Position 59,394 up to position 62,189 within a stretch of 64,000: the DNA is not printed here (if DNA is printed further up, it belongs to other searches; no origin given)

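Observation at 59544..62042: Single-gene SIR2-like / P-loop NTPase / helical-repeat protein: candidate NAD+-depleting STAND-type antiphage sensor of uncertain family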

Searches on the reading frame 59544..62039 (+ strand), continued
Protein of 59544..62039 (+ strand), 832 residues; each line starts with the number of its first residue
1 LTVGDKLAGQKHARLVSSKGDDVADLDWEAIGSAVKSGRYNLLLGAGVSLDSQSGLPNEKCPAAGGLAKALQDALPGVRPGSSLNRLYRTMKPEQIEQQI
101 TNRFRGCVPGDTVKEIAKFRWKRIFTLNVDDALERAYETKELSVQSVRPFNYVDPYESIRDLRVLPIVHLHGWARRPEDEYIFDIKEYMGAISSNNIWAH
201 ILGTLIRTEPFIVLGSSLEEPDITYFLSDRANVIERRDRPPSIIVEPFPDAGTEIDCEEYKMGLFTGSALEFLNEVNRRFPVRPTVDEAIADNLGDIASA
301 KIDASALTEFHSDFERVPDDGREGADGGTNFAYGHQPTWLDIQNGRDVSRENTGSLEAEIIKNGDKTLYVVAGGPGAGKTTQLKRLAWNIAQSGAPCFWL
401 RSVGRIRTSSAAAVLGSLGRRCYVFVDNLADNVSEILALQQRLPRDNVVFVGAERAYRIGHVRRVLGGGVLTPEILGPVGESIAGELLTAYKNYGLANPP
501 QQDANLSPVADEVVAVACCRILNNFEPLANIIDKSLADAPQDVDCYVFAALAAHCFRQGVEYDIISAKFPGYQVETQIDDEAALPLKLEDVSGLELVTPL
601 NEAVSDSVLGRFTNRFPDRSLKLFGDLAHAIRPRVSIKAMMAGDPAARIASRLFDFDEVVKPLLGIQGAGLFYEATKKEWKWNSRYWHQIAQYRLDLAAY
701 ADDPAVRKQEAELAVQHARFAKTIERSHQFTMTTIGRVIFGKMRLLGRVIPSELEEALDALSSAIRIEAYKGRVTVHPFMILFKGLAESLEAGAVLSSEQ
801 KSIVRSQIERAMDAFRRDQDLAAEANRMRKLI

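Call 30: predict_structure(alignment_id=A1)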
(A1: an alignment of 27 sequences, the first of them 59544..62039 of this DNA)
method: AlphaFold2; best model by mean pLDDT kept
length: 832 residues; sequences in the alignment: 27
mean_pLDDT: 87.1   pTM: 0.87
mean pLDDT of the five models: 87.1, 85.3, 85.0, 84.8, 84.6
residues with pLDDT >= 90: 464; 70-90: 306; 50-70: 28; < 50: 34
segments of 3 or more residues with pLDDT < 50: 1-23, 188-194, 502-505
pLDDT, mean of each block of 10 residues (from residue 1): 32 30 68 90 92 94 90 89 88 93 95 93 93 91 83 88 90 92 63 65 89 86 78 80 92 90 93 94 82 86 88 91 63 86 87 90 85 91 94 93 90 91 93 89 85 90 77 89 89 78 58 90 88 90 94 92 89 79 88 88 90 94 96 91 92 93 95 95 94 96 97 97 90 96 94 96 93 84 94 92 95 85 92 88
secondary structure, 60 per line:
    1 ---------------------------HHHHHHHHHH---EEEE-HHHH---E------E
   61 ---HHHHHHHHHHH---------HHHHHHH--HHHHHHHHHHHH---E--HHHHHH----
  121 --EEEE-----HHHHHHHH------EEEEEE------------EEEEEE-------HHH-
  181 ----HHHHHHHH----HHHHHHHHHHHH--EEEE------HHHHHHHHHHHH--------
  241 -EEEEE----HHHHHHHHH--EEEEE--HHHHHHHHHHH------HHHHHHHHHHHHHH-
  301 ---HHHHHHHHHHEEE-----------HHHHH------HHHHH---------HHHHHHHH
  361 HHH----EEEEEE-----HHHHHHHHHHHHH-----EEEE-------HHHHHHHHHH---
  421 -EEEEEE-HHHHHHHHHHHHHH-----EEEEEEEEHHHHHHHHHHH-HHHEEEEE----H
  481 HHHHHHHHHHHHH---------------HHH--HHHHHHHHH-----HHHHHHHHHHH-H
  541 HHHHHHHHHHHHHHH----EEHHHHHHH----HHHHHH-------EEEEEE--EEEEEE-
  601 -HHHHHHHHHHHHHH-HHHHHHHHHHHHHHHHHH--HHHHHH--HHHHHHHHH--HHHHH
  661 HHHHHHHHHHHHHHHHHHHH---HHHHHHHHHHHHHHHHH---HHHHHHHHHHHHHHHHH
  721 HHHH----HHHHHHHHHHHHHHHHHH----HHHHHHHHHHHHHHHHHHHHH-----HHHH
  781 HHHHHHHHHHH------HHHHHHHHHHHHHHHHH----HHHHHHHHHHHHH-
elements in order (helices of 4 or more, strands of 3 or more residues): H28-37 E41-44 H46-49 H64-74 H84-90 H93-104 H111-116 E123-126 H132-139 E146-151 E164-169 H185-192 H197-208 E211-214 H221-232 E242-246 H251-259 E262-266 H269-279 H286-299 H304-313 E314-316 H328-332 H339-343 H353-363 E368-373 H379-391 E397-400 H408-417 E422-427 H429-442 E448-455 H456-466 E471-475 H480-493 H514-522 H528-538 H540-555 H562-568 H573-578 E586-591 E594-599 H602-615 H617-634 H637-642 H645-653 H656-680 H684-700 H704-724 H729-746 H751-771 H777-791 H798-814 H819-831

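Call 32: fold_search(model_id=the predicted structure, library=pdb)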
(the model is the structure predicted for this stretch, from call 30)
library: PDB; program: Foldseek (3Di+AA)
matches with E <= 10: 1326; with E <= 0.001: 70
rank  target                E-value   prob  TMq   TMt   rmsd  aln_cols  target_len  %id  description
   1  9jap_A                1.5e-21  1.00  0.30  0.30  27.5       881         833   15  Helical structure of EfAvs5(SIR2-STAND) (released 2025-03-19)
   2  9zjw_A                6.4e-19  1.00  0.47  0.37  12.3       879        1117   11  Human sterile alpha motif domain-containing protein 9 (SAMD9), loss-of-function mutant R837A (released 2026-02-25)
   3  9zjr                  6.4e-19  1.00  0.48  0.37  12.8       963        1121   10  Human sterile alpha motif domain-containing protein 9 (SAMD9), monomer (released 2026-02-25)
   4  9zjz                  4.5e-18  1.00  0.47  0.37  12.8       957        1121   11  Human sterile alpha motif domain-containing protein 9 (SAMD9), loss-of-function mutant R685Q/G686C/I968C (released 2026-02-25)
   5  9zjv_A                2.0e-17  1.00  0.48  0.38  11.5       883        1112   12  Human sterile alpha motif domain-containing protein 9 (SAMD9), asymmetric dimer "wing" shape (released 2026-02-25)
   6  9zjs_B                2.3e-17  1.00  0.43  0.35  29.7       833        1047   13  Human sterile alpha motif domain-containing protein 9 (SAMD9), asymmetric dimer "shell" shape (released 2026-02-25)
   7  9nc9_R                5.3e-17  1.00  0.26  0.28  33.8       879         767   13  Helical assembly of AVAST5 filament (released 2026-02-18)
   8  9nc9_E                1.1e-16  1.00  0.28  0.30  33.3       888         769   14  Helical assembly of AVAST5 filament (released 2026-02-18)
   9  9zjs_A                1.2e-16  1.00  0.49  0.38  10.6       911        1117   12  Human sterile alpha motif domain-containing protein 9 (SAMD9), asymmetric dimer "shell" shape (released 2026-02-25)
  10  9nc9_G                2.1e-16  1.00  0.27  0.29  33.5       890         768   14  Helical assembly of AVAST5 filament (released 2026-02-18)
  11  9nc9_L                1.3e-15  1.00  0.26  0.28  33.6       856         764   14  Helical assembly of AVAST5 filament (released 2026-02-18)
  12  9nc9_D                1.6e-15  1.00  0.28  0.30  33.5       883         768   13  Helical assembly of AVAST5 filament (released 2026-02-18)
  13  9nc9_P                2.0e-15  1.00  0.27  0.29  33.5       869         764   14  Helical assembly of AVAST5 filament (released 2026-02-18)
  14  8y3m_B                5.4e-08  1.00  0.24  0.21  32.8       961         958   10  Cryo-EM structure of DSR2-DSAD1 complex (cross-linked) (released 2024-09-11)
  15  8wya_B                5.9e-08  1.00  0.25  0.23  31.5       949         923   11  Cryo-EM structure of DSR2-tube complex (released 2024-04-10)
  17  8zc9_A                6.7e-08  1.00  0.24  0.21  30.5       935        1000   11  The Cryo-EM structure of DSR2-Tail tube-NAD+ complex (released 2024-09-11)
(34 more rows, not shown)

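Call 33: list_cluster_members(proteins=[P0007, P0042, P0017, P0046, P0059, P0029, P0054, P0049])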
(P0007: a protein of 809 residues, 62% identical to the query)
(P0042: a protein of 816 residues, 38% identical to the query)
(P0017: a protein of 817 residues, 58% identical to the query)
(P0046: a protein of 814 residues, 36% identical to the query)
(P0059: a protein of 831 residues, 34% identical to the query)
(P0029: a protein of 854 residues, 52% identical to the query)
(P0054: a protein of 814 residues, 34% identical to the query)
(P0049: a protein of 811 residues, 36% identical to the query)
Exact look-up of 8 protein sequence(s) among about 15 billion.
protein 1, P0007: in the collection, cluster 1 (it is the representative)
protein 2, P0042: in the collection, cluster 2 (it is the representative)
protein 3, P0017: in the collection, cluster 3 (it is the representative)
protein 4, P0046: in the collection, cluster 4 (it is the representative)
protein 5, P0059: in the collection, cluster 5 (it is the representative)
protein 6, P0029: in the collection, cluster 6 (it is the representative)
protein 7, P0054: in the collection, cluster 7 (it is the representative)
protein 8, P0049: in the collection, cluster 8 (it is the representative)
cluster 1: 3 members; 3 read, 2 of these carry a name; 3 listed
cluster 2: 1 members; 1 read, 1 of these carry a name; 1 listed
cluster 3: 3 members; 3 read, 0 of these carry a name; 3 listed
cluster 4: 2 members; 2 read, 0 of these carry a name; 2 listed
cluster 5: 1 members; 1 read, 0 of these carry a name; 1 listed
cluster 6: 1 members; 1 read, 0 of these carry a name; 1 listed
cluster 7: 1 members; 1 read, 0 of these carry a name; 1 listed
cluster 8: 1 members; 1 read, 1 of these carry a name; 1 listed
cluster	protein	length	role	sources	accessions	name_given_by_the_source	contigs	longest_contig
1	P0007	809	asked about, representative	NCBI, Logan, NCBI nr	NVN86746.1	MAG: SIR2 family protein [Rhodopseudomonas sp.] | SIR2 family protein [Rhodopseudomonas sp.]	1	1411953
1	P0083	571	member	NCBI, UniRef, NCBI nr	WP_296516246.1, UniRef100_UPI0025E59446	hypothetical protein [Rhodopseudomonas sp.] | P-loop NTPase n=1 Tax=Rhodopseudomonas sp. TaxID=1078 RepID=UPI0025E59446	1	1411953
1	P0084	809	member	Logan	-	-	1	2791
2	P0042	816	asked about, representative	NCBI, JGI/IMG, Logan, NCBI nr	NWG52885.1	MAG: SIR2 family protein [Hydrogenophilaceae bacterium] | hypothetical protein | SIR2 family protein [Hydrogenophilaceae bacterium]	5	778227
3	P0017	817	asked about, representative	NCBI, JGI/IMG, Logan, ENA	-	-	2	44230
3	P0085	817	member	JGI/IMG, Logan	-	-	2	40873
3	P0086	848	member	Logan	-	-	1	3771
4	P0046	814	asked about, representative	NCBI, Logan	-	-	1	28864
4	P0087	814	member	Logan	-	-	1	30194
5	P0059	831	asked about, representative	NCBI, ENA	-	-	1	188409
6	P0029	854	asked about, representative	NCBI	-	-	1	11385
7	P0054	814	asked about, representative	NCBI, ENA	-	-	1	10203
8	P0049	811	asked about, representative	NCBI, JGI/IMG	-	hypothetical protein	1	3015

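Call 57: find_related_loci(query=A1, collection=genome_contigs, flank=10000)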
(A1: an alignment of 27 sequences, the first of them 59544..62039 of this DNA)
Query A1 (832 aa) in genome_contigs; peptide patterns used: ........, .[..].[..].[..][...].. (x = any residue, [..] = any of these).
474 stretches matched a pattern; 105 encode a relative of the query (tblastn E <= 1e-3); the best 80 are kept; 75 distinct loci.
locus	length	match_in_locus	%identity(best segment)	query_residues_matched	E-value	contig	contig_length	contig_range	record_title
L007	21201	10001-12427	65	23-832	0e+0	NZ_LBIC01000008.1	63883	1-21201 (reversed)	Sphingobium chungbukense strain DJ77 contig00008, whole genome shotgun sequence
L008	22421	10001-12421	62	26-832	0e+0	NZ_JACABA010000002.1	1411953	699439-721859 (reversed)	MAG: Rhodopseudomonas sp. isolate Cfx3-05 MAG05_2, whole genome shotgun sequence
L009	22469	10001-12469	58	11-832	0e+0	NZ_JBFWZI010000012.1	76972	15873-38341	MAG: Reyranella sp. isolate CA_2019_TPBS_184 NODE_2503_length_76972_cov_16.529703_TPBS, whole genome shotgun sequence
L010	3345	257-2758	48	7-832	0e+0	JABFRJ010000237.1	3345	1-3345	MAG: Hyphomicrobiaceae bacterium isolate P-RSF-IL-21 seq_12022, whole genome shotgun sequence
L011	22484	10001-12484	38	12-831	4e-156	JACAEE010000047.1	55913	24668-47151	MAG: Hydrogenophilaceae bacterium isolate L.E.AP.39 k119_26966, whole genome shotgun sequence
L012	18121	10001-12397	36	25-821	5e-149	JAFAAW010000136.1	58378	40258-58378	MAG: Proteobacteria bacterium isolate OH_PFB_97 k127_1023597, whole genome shotgun sequence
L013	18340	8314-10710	36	30-832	9e-149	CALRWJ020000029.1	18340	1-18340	MAG: Afipia felis isolate JJ-LUK12B-28-5-m1-bin316 genome assembly, contig: VK-K11-10-C191, whole genome shotgun sequenc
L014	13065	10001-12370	35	30-821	3e-148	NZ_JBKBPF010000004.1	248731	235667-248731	MAG: Brevundimonas sp. isolate 21H_023.bin.60 NODE_4_length_248731_cov_20.405451, whole genome shotgun sequence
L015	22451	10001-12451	35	14-832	2e-143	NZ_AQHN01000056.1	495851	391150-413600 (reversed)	Rhizobium freirei PRF 81 Cont721, whole genome shotgun sequence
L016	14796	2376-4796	36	25-830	2e-143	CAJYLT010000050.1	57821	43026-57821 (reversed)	MAG: uncultured Sphingomonas sp. isolate S2C32993_SP51 genome assembly, contig: S2Ck127_292152, whole genome shotgun seq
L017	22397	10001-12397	35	37-832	2e-140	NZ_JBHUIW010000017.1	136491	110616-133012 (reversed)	Rhodoplanes azumiensis strain KCTC 15603 spades_K_default_17, whole genome shotgun sequence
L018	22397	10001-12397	33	37-832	5e-139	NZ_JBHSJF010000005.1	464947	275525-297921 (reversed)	Flaviflagellibacter deserti strain CGMCC 1.16444 velvet_auto_105_5, whole genome shotgun sequence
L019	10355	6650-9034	35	30-828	8e-139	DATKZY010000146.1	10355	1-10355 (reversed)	MAG TPA_asm: Planctomycetota bacterium isolate SMAG_U14257 k141_809636, whole genome shotgun sequence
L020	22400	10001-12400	35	29-832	3e-138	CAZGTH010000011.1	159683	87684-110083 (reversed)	MAG TPA_asm: uncultured Planctomycetales bacterium isolate SRP329715_co2_383 genome assembly, contig: NODE_180_length_15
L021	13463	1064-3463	35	29-832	5e-138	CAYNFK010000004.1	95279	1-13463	MAG TPA_asm: uncultured Enterobacteriaceae bacterium isolate SRP329715_co2_344 genome assembly, contig: NODE_480_length_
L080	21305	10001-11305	28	31-454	6e-36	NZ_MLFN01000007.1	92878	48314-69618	Pantoea conspicua strain LMG 24534 Contig0007_, whole genome shotgun sequence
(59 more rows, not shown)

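Call 59: search_protein_representatives(alignment_id=A1)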
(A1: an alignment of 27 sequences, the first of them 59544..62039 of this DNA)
Query: 27 sequences, 812 profile positions. Proteins with E-value up to 0.001 (for the whole library): 5573; up to 1e-10: 2881; up to 1e-30: 1154. The best 150 are listed.
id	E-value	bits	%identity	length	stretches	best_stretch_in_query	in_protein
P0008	0.0e+00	1081.3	-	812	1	3-810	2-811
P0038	0.0e+00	1057.5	-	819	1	5-810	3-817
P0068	0.0e+00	1036.7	-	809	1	1-807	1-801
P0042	0.0e+00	1034.3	-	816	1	1-810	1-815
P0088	0.0e+00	1018.0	-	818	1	2-808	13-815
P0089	8.8e-291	983.2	-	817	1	2-810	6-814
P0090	5.1e-287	970.8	-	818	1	2-811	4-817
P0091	2.1e-285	965.4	-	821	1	5-810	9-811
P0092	2.5e-285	965.2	-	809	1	8-808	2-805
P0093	7.0e-279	943.9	-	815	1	1-811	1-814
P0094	1.1e-277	939.9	-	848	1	2-810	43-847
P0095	5.8e-277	937.5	-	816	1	2-810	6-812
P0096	4.3e-274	928.0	-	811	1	4-808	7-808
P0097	9.3e-272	920.3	-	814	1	1-811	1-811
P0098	4.2e-270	914.9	-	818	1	1-810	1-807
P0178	2.8e-142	492.1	-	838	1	12-809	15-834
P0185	2.6e-134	465.7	-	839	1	2-780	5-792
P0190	5.0e-131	454.8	-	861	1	3-772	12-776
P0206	3.1e-120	419.2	-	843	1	2-789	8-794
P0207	4.6e-120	418.6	-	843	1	3-771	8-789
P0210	1.1e-119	417.3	-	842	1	3-781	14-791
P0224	5.8e-114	398.4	-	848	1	2-787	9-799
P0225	1.4e-112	393.9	-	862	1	2-773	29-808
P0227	7.6e-112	391.4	-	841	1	2-790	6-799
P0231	2.3e-110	386.5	-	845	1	2-772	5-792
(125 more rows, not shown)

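Call 60: search_protein_families(library=pfam, proteins=[P0178, P0185, P0190, P0206, P0207, P0224, P0225, P0231], max_evalue=0.001)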
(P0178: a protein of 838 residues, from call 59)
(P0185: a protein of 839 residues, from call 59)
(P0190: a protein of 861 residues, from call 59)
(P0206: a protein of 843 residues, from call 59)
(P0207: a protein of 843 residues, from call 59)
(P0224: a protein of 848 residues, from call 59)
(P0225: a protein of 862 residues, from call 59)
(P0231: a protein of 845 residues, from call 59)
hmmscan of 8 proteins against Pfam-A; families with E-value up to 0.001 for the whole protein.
P0178 (838 aa): 2 families
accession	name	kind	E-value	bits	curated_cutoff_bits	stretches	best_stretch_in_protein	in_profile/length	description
PF25199.1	nSTAND_NTPase5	-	8.4e-19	68.3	34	1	323-458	2-135/145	Novel STAND NTPase 5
PF13289.12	SIR2_2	-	6.7e-09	36.4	24.5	1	111-220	2-106/141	SIR2-like domain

P0185 (839 aa): 2 families
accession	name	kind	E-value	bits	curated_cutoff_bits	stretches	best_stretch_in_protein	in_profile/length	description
PF25199.1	nSTAND_NTPase5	-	4.5e-16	59.4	34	1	322-454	4-136/145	Novel STAND NTPase 5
PF13289.12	SIR2_2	-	9.9e-09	35.9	24.5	1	112-251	2-132/141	SIR2-like domain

P0190 (861 aa): 2 families
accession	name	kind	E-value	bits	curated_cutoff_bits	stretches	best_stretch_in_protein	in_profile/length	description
PF25199.1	nSTAND_NTPase5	-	2.9e-13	50.3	34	1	319-450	2-139/145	Novel STAND NTPase 5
PF13289.12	SIR2_2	-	3.5e-07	30.8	24.5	1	115-222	2-98/141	SIR2-like domain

P0206 (843 aa): 2 families
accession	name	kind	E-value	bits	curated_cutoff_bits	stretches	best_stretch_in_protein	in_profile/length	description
PF25199.1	nSTAND_NTPase5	-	1.5e-18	67.4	34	1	317-450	2-140/145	Novel STAND NTPase 5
PF13289.12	SIR2_2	-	2.4e-09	37.8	24.5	1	114-256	3-137/141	SIR2-like domain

P0207 (843 aa): 2 families
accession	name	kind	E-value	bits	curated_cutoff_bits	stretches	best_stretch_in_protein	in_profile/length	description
PF25199.1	nSTAND_NTPase5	-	7.6e-19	68.4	34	1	318-457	1-138/145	Novel STAND NTPase 5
PF13289.12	SIR2_2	-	1.8e-10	41.5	24.5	1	113-258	2-140/141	SIR2-like domain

P0224 (848 aa): 2 families
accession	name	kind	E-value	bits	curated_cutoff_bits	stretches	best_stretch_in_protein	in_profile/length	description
PF25199.1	nSTAND_NTPase5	-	1.2e-26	93.7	34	1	320-452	2-136/145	Novel STAND NTPase 5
PF13289.12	SIR2_2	-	5.7e-09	36.6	24.5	1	115-241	2-121/141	SIR2-like domain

P0225 (862 aa): 2 families
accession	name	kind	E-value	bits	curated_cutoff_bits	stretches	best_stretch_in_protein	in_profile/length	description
PF25199.1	nSTAND_NTPase5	-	2.1e-25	89.7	34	1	346-484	2-142/145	Novel STAND NTPase 5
PF13289.12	SIR2_2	-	2.5e-07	31.3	24.5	1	134-284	2-140/141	SIR2-like domain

P0231 (845 aa): 2 families
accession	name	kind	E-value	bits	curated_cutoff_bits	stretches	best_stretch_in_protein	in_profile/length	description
PF25199.1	nSTAND_NTPase5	-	1.9e-16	60.6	34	1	333-462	4-137/145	Novel STAND NTPase 5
PF13289.12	SIR2_2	-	5.1e-10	40.1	24.5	1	112-261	2-140/141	SIR2-like domain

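Call 61: search_protein_families(library=padloc, proteins=[P0178, P0185, P0190, P0206, P0207, P0224, P0225, P0231], max_evalue=0.001)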
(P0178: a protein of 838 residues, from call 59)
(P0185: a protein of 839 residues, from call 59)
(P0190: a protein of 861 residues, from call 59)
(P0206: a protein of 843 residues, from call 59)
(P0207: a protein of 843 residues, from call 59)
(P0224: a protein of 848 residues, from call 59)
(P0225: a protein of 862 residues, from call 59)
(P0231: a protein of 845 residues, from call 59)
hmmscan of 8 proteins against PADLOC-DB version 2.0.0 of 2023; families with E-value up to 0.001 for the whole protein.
P0178 (838 aa): 0 families

P0185 (839 aa): 4 families
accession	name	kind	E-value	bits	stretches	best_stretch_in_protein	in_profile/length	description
PDLC02170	Avs5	-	3.4e-09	33.3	1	99-230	109-232/771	-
PDLC02384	pAgo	-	2.7e-05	20.6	0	87-163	109-186/1030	-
PDLC00407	ThsA1|ThsA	-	0.0001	19.1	1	80-229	72-211/478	STALD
PDLC00409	ThsA1|ThsA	-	0.00048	17.6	1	47-215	42-199/242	STALD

P0190 (861 aa): 0 families

P0206 (843 aa): 0 families

P0207 (843 aa): 2 families
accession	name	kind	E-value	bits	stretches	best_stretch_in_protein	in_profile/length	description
PDLC02170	Avs5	-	0.00015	18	1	67-220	75-223/771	-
PDLC04140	mad8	-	0.00067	17.3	0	367-411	32-70/314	mads_8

P0224 (848 aa): 1 family
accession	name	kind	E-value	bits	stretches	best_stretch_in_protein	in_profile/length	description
PDLC02170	Avs5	-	7.4e-05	19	1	71-229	77-232/771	-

P0225 (862 aa): 0 families

P0231 (845 aa): 1 family
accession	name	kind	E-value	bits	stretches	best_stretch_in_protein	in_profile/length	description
PDLC02170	Avs5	-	1.5e-06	24.5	1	88-227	98-227/771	-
